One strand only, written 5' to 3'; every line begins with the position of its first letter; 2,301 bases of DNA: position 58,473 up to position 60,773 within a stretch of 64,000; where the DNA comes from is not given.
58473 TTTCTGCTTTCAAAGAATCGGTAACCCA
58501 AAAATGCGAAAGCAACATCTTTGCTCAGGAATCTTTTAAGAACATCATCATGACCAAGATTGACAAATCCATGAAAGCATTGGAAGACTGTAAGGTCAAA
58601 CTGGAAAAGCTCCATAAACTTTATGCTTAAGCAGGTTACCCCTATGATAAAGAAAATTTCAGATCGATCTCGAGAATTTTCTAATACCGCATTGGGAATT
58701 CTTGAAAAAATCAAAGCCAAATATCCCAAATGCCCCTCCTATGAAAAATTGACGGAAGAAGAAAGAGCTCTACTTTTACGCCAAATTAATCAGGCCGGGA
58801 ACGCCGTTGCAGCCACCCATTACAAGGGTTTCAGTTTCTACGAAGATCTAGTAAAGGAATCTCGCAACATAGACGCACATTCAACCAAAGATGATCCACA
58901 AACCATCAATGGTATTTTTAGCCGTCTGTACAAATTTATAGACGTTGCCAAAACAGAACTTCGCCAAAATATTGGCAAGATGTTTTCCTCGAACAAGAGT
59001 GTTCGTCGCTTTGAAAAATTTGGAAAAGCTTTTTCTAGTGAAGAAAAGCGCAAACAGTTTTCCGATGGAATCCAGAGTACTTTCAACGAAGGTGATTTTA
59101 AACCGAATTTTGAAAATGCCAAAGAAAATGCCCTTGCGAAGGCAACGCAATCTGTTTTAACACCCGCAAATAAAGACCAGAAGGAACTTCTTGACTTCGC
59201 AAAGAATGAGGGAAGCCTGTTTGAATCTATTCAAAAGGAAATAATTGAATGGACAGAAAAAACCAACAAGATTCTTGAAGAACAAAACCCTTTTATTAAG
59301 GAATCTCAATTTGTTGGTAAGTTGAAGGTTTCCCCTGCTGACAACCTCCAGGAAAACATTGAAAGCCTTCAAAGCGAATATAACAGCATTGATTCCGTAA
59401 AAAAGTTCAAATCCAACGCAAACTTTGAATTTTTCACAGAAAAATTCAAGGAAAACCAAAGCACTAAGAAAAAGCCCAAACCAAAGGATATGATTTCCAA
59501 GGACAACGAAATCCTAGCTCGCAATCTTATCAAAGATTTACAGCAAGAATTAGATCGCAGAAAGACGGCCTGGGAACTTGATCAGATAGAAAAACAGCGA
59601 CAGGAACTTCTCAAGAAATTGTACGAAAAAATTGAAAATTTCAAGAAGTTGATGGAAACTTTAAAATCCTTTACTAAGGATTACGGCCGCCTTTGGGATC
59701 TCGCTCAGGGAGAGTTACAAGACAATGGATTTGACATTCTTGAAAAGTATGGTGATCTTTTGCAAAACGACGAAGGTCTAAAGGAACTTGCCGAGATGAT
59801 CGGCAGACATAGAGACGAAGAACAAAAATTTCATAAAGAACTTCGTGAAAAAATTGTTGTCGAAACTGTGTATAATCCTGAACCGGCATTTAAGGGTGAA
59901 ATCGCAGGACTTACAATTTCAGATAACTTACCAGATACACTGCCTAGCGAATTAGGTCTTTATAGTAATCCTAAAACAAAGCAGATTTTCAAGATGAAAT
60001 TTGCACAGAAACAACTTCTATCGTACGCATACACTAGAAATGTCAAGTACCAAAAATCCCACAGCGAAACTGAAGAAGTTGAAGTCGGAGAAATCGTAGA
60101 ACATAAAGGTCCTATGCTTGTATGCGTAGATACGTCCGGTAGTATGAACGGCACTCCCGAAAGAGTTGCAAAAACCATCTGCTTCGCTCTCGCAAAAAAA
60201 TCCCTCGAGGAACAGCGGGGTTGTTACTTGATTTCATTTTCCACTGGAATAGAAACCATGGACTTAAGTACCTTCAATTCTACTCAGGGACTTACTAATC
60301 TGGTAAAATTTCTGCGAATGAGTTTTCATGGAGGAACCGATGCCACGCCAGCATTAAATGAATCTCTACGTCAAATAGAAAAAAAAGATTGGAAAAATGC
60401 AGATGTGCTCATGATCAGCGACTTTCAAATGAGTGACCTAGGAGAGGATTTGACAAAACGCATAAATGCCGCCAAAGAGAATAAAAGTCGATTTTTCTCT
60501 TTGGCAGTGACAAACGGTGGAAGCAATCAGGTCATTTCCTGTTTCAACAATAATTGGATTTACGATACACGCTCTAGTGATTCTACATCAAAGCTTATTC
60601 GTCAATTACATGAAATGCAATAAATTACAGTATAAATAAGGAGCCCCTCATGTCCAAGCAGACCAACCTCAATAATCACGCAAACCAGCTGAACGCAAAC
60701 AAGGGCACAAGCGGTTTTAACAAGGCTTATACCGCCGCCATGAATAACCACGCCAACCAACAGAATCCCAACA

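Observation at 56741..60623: RavA/ViaA-type MoxR AAA+ / vWA gene pair with non-canonical extra modules in an AT-rich accessory patch: best candidate for an undescribed conflict/defence system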

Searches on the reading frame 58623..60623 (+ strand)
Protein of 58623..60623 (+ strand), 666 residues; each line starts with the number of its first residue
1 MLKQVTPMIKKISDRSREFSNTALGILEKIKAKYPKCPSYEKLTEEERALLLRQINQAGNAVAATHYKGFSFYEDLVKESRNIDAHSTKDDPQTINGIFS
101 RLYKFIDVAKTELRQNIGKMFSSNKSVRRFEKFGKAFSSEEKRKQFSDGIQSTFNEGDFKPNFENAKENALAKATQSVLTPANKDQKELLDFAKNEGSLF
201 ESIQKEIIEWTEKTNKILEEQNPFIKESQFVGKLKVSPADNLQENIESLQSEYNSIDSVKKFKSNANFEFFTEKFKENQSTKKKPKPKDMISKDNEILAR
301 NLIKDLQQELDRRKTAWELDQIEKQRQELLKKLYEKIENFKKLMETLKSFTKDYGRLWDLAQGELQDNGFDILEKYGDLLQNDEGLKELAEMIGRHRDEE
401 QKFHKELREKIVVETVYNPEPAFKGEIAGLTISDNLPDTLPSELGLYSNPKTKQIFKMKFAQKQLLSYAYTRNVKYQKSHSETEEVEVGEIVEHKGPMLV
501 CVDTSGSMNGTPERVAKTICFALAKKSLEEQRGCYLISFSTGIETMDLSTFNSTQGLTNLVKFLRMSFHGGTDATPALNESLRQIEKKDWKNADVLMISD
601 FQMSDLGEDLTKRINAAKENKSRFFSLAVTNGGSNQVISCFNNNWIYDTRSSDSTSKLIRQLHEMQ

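Call 3: search_protein_families(library=pfam, proteins=[window:58623-60623:+], max_evalue=0.01)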
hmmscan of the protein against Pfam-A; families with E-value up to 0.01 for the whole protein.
window:58623-60623:+ (666 aa): 3 families
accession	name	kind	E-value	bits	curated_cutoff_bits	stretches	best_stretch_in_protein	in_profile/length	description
PF05762.20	VWA_CoxE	-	3.9e-07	30.2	26.4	1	494-628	55-186/222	VWA domain containing CoxE-like protein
PF13519.12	VWA_2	-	7.1e-07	30.3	27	1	498-602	1-107/107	von Willebrand factor type A domain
PF13768.12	VWA_3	-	0.0026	18.3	27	1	501-637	6-141/155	von Willebrand factor type A domain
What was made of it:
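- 60102..60605 (+): vWA domain with an intact MIDAS site: DTSGS at 60129-60143, GGTD at 60330-60341, ISDF at 60414-60425. Pfam VWA_CoxE and VWA_2 hits (call 3).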

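Call 4: search_protein_families(library=padloc, proteins=[window:58623-60623:+], max_evalue=0.01)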
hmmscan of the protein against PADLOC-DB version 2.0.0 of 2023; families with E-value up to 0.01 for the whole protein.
window:58623-60623:+ (666 aa): 0 families

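Call 6: search_protein_families(library=ncbifam, proteins=[window:58623-60623:+], max_evalue=0.01)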
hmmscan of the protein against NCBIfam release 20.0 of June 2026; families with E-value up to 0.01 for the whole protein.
window:58623-60623:+ (666 aa): 1 family
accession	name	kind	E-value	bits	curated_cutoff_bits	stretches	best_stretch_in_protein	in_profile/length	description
NF008230.0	PRK10997.1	equivalog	2e-77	261.5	500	1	189-661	32-484/487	ATPase RavA stimulator ViaA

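Call 8: search_solved_structures(query=window:58623-60623:+, max_evalue=1, show_alignments=2)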
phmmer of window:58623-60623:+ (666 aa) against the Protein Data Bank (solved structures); distinct sequences matched with E-value up to 1: 1.
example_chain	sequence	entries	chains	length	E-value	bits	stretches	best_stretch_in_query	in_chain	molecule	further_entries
3mtw_A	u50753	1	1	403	0.15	13.7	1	38-172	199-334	L-Arginine carboxypeptidase Cc2672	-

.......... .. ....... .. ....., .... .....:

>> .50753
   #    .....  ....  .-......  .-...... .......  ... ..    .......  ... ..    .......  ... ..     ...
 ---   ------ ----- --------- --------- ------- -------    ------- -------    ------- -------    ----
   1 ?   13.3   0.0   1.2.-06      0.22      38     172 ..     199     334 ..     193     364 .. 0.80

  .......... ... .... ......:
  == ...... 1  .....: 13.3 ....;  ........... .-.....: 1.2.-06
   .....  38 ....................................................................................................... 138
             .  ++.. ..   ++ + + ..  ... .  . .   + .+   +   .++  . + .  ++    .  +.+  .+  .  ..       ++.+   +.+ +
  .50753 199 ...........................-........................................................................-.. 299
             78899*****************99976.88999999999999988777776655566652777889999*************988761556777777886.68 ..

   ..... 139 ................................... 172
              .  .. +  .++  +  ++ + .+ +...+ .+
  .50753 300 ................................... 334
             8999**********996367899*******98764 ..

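Call 12: find_homologous_proteins(query=window:58623-60623:+, max_evalue=0.00001)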
Query window:58623-60623:+ (666 aa): 159 proteins with E <= 0.00001 among 8000 candidates; the best 120 are listed.
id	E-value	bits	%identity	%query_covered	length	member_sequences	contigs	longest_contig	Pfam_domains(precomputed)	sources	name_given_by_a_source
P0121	0.0e+0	1399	96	99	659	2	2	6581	PF13519.13,PF05762.21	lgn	-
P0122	1.6e-274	930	65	99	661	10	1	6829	PF13519.13,PF05762.21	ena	-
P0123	7.1e-274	928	65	99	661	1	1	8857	PF13519.13,PF05762.21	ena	-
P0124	1.4e-273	927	65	99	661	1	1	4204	PF13519.13,PF05762.21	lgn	-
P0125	2.6e-273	926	64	99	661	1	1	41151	PF13519.13,PF05762.21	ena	-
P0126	1.4e-272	924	64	99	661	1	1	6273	PF13519.13,PF05762.21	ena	-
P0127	4.9e-272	922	64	99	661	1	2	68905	PF13519.13,PF05762.21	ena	-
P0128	6.5e-272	922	65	99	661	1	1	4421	PF13519.13,PF05762.21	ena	-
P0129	6.8e-272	922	64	99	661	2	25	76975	PF13519.13,PF05762.21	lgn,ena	-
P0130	6.8e-272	922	65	99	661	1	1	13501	PF13519.13,PF05762.21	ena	-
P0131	7.2e-272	922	65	99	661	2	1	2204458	PF13519.13,PF05762.21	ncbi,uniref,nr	ncbi:VWA domain-containing protein [Treponema sp. Marseille-Q3903]|uniref:VWA domain-containing prot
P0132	1.3e-271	921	64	99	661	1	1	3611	PF13519.13,PF05762.21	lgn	-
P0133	1.5e-271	920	64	99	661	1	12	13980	PF13519.13,PF05762.21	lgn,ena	-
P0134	2.2e-271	920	64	99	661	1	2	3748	PF13519.13,PF05762.21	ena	-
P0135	3.4e-271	919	64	99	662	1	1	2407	PF13519.13,PF05762.21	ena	-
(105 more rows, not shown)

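Call 53: search_dna_similar(query=window:58623-60620:+, collection=plasmids, mode=protein, max_rows=15)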
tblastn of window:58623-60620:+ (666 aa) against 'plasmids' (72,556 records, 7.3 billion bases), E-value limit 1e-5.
Records with a match: 65; places in all: 66; records where one place covers at least 80% of the query: 1.
Best place of each record, by identity: <60% 65.
By first word of the organism name: Vibrio 8; Escherichia 6; Nocardia 6; Acaryochloris 6; Pseudanabaena 6; Salinivibrio 5; Streptomyces 3; Brevibacillus 3; Chroococcidiopsis 3; Photobacterium 2; and 13 more.
By predicted mobility (MOB-suite, as given by PLSDB): non-mobilizable 44; mobilizable 14; conjugative 7.
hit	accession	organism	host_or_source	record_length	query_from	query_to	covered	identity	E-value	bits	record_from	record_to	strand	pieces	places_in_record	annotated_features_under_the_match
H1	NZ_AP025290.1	Treponema saccharophilum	-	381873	16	666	98%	37.5%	4e-132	436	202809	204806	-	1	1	VWA domain-containing protein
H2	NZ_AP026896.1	Aeromonas caviae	Microbe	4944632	323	649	49%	33.5%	1e-47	189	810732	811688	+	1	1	none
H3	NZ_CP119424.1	Photobacterium sp. DA100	-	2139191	321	647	49%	33.1%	4e-47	187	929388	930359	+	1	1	none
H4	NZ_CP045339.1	Vibrio sp. THAF190c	pure culture,Surface of a polyethylene ...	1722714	318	647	50%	31.9%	5e-44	177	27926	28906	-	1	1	none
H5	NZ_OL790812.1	Proteus mirabilis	-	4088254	323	649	49%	32.0%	2e-40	167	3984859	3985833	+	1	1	none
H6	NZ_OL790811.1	Proteus mirabilis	-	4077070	323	649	49%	31.7%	2e-40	166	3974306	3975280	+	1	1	none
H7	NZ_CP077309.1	Enterobacter hormaechei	-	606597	315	649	50%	29.8%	3e-41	169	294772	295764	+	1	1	viaA: ATPase RavA stimulator ViaA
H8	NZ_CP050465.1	Vibrio campbellii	single cell,seawater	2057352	318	647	50%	30.1%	1e-43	176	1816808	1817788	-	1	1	none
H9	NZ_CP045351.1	Vibrio aquimaris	pure culture,Non-filtered water from ...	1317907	318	647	50%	30.1%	2e-42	172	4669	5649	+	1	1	none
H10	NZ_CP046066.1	Vibrio sp. THAF191d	pure culture,Surface of a polyethylene ...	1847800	318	647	50%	29.5%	2e-41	170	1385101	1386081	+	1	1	none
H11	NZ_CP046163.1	Vibrio sp. THAF191c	pure culture,Surface of a polyethylene ...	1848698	318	647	50%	29.5%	2e-41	170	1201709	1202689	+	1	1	none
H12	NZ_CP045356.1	Vibrio sp. THAF64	pure culture,Surface of a sandy ...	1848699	318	647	50%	29.5%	2e-41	170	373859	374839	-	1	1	none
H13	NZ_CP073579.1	Photobacterium sp. GJ3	-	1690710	321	645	49%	29.8%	1e-41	170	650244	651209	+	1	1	record has no annotation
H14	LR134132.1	Klebsiella aerogenes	not available: to be reported later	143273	322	649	49%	29.4%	2e-38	161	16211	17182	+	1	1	viaA: VWA domain protein interacting with AAA ATPase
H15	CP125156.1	Klebsiella pneumoniae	-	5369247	322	649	49%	29.1%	7e-38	159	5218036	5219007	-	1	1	viaA: ATPase RavA stimulator ViaA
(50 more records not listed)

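Call 54: search_dna_similar(query=window:58623-60620:+, collection=phages, mode=protein, max_rows=15)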
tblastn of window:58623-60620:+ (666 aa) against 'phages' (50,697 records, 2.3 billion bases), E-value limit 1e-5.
Records with a match: 11; places in all: 11; records where one place covers at least 80% of the query: 0.
Best place of each record, by identity: <60% 11.
By first word of the organism name: Bacteriophage 4; Salmonella 3; Campylobacter 2; Escherichia 1; Moorella 1.
By host as written in the record: - 4; Campylobacter jejuni 2; Homo sapiens 2; Escherichia coli O157:H7 ATCC 43895 1; Salmonella enterica subsp. enterica serovar Kentucky 1; Moorella thermoacetica DSM 103132 1.
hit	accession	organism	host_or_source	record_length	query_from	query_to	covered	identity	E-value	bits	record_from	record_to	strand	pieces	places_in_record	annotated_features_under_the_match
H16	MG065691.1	Campylobacter phage A11a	Campylobacter jejuni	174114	355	649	44%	31.8%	4e-39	161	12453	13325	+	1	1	record has no annotation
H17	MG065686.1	Campylobacter phage A18a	Campylobacter jejuni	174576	355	649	44%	31.8%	4e-39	161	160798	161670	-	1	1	record has no annotation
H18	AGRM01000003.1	Salmonella enterica subsp. houtenae str. ATCC BAA-1581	Homo sapiens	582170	335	649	47%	29.4%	1e-37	156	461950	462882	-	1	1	putative protein ViaA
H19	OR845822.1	Escherichia phage ECO95 1-6-1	Escherichia coli O157:H7 ATCC 43895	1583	335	649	47%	29.1%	4e-38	154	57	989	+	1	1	record has no annotation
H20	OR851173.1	Salmonella phage S.Kent 1-2-1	Salmonella enterica subsp. enterica ...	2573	355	649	44%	29.7%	4e-37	154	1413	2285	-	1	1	record has no annotation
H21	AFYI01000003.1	Salmonella enterica subsp. enterica serovar Infantis str. ...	Homo sapiens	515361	355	649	44%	29.7%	1e-36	154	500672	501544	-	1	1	putative protein ViaA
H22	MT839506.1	Bacteriophage sp.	human fecal samples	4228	372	657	43%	29.7%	1e-29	131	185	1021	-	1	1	record has no annotation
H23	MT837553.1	Bacteriophage sp.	human fecal samples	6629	358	629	41%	27.6%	3e-24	114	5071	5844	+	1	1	record has no annotation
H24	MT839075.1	Bacteriophage sp.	human fecal samples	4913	358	637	42%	24.6%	2e-18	96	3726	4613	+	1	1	record has no annotation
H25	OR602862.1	Moorella phage MTATph1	Moorella thermoacetica DSM 103132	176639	427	656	35%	25.6%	1e-10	71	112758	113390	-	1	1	hypothetical protein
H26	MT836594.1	Bacteriophage sp.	human fecal samples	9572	386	600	32%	24.2%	6e-8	62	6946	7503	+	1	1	record has no annotation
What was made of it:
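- Among plasmid records only one has it, a Treponema saccharophilum 382-kb replicon (calls 53, 54).
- Tried and rejected: Phage and plasmid collections show no mobile-element association, apart from one Treponema megaplasmid (calls 53, 54).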

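Call 55: get_annotated_region(hit=H1, flank=8000)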
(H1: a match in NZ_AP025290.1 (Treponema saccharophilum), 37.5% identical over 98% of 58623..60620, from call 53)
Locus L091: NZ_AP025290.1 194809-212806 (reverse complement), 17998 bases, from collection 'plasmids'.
description: Treponema saccharophilum strain JCM 32279 plasmid pTS2, complete sequence
organism: Treponema saccharophilum (NCBI taxid 165)
taxonomy: Bacteria; Spirochaetota; Spirochaetia; Spirochaetales; Treponemataceae; Treponema; Treponema saccharophilum
host: -; source: -; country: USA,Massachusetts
typing (MOB-suite, as given by PLSDB): non-mobilizable
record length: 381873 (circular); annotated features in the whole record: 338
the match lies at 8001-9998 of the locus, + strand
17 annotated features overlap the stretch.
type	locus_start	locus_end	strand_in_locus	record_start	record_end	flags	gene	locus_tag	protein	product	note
CDS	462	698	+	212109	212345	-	-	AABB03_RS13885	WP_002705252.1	hypothetical protein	-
CDS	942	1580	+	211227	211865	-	-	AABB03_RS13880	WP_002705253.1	TM1812 family CRISPR-associated protein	-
CDS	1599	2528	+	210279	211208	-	-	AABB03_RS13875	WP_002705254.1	hypothetical protein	-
CDS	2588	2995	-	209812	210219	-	-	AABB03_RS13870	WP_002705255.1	hypothetical protein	-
CDS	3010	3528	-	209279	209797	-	-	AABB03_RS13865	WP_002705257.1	hypothetical protein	-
CDS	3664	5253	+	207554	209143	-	-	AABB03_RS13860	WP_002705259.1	hypothetical protein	-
CDS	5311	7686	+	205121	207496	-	-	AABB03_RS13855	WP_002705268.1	AAA family ATPase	-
CDS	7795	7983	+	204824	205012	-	-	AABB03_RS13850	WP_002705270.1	hypothetical protein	-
CDS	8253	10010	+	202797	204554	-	-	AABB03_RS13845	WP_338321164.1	VWA domain-containing protein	-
CDS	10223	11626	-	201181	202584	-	-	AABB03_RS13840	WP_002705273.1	adenylate/guanylate cyclase domain-containing protein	-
CDS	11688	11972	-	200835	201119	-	-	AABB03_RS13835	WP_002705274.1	hypothetical protein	-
CDS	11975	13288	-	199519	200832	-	-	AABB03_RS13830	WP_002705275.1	ankyrin repeat domain-containing protein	-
CDS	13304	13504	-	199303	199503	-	-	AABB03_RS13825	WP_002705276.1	hypothetical protein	-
CDS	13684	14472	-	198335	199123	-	-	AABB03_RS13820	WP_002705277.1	TIGR02452 family protein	-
CDS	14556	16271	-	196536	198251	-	-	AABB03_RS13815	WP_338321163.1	leucine-rich repeat protein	-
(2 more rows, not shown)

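Call 57: search_protein_families(library=ncbifam, proteins=[L091:942-1580:+, L091:1599-2528:+, L091:3664-5253:+, L091:7795-7983:+], max_evalue=0.1)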
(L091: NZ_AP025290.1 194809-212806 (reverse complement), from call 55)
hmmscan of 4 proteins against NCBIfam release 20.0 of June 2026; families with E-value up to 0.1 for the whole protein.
L091:942-1580:+ (212 aa): 2 families
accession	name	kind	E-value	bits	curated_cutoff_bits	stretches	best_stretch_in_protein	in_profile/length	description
TIGR02221.1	cas_TM1812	equivalog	4.9e-10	39.7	76.25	1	52-167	69-180/218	TIGR02221 family CRISPR-associated protein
NF003591.1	PRK05254.1-4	equivalog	0.078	12.6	237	1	31-75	29-73/208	uracil-DNA glycosylase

L091:1599-2528:+ (309 aa): 0 families

L091:3664-5253:+ (529 aa): 0 families

L091:7795-7983:+ (62 aa): 0 families

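Call 63: find_encoding_contigs(protein=P0121, flank=10000, max_places=3)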
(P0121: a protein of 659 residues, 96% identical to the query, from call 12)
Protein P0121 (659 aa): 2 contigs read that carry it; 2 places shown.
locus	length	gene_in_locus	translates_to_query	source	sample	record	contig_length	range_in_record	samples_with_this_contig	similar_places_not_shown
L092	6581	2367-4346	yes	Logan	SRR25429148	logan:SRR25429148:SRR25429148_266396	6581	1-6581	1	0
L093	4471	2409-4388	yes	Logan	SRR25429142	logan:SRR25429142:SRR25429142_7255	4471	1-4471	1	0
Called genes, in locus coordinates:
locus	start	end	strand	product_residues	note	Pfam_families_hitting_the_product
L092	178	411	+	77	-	-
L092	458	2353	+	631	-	PF20030:bpMoxR, PF00158:Sigma54_activat (faint), PF07728:AAA_5, PF17868:AAA_lid_8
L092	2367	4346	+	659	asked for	PF05762:VWA_CoxE (weak), PF13519:VWA_2 (weak)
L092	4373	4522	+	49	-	-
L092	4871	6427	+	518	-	-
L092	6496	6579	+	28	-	?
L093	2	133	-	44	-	?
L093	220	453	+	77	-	-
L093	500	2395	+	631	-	PF20030:bpMoxR, PF00158:Sigma54_activat (faint), PF07728:AAA_5, PF17868:AAA_lid_8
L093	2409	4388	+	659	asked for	PF05762:VWA_CoxE (weak), PF13519:VWA_2 (weak)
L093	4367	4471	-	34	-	?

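Call 64: find_encoding_contigs(protein=P0131, flank=10000, max_places=2)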
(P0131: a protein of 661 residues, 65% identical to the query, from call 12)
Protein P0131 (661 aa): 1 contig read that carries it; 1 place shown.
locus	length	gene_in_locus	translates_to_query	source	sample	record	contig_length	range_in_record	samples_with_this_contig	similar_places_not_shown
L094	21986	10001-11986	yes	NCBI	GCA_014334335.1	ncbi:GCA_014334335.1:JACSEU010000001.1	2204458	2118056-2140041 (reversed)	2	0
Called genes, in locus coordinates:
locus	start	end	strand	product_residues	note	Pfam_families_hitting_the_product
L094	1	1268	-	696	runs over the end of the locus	PF00009:GTP_EFTU, PF03144:GTP_EFTU_D2, PF22042:EF-G_D2, PF14492:EFG_III, PF16658:RF3_C (weak), PF03764:EFG_IV, PF00679:EFG_C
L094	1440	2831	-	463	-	-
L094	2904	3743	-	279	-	PF05036:SPOR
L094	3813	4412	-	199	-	PF01121:CoaE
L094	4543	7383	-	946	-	PF02739:5_3_exonuc_N, PF01367:5_3_exonuc, PF01612:DNA_pol_A_exo1, PF00476:DNA_pol_A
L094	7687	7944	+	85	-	PF04221:RelB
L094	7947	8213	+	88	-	PF06769:YoeB_toxin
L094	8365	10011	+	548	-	PF00158:Sigma54_activat (weak), PF20030:bpMoxR, PF07728:AAA_5, PF17868:AAA_lid_8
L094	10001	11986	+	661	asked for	PF05762:VWA_CoxE (faint), PF13519:VWA_2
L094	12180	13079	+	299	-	PF00294:PfkB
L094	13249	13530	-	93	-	PF07022:Phage_CI_repr, PF01381:HTH_3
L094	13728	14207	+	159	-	-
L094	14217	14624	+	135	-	-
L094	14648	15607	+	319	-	-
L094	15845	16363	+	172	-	PF13958:ToxN_toxin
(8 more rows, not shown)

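Call 76: search_protein_families(library=phrogs, proteins=[window:58623-60623:+], max_evalue=0.001)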
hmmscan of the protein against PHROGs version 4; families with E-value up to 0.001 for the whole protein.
window:58623-60623:+ (666 aa): 2 families
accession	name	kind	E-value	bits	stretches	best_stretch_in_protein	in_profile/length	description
phrog_24053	-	unknown function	1.2e-17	64.9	1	281-637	162-484/515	-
phrog_850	-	DNA, RNA and nucleotide metabolism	6.6e-06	26.2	1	461-604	243-395/476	RNA-binding protein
